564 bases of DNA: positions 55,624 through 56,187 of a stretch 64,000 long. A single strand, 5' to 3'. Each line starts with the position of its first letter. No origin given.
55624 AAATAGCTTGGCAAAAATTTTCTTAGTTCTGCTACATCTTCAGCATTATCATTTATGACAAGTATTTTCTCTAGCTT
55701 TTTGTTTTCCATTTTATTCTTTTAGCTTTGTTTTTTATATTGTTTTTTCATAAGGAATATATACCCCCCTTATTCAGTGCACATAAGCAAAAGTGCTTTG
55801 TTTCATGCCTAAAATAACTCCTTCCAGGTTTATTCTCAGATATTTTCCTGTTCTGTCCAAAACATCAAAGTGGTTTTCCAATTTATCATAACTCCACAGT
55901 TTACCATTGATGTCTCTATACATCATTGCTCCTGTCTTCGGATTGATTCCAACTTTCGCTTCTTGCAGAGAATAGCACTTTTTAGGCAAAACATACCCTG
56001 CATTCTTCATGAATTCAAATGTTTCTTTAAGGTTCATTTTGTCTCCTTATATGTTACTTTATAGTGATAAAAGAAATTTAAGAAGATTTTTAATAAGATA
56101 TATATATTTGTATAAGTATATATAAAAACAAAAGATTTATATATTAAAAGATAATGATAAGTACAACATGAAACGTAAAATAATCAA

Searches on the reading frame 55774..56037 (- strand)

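Call 61: search_protein_families(library=pfam, proteins=[window:55774-56037:-], max_evalue=0.1)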
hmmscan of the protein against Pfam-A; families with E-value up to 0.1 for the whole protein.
window:55774-56037:- (87 aa): 1 family
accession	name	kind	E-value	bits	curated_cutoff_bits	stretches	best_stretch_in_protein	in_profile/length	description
PF11429.13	Colicin_D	-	0.091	13.6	25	0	9-47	33-70/84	Colicin D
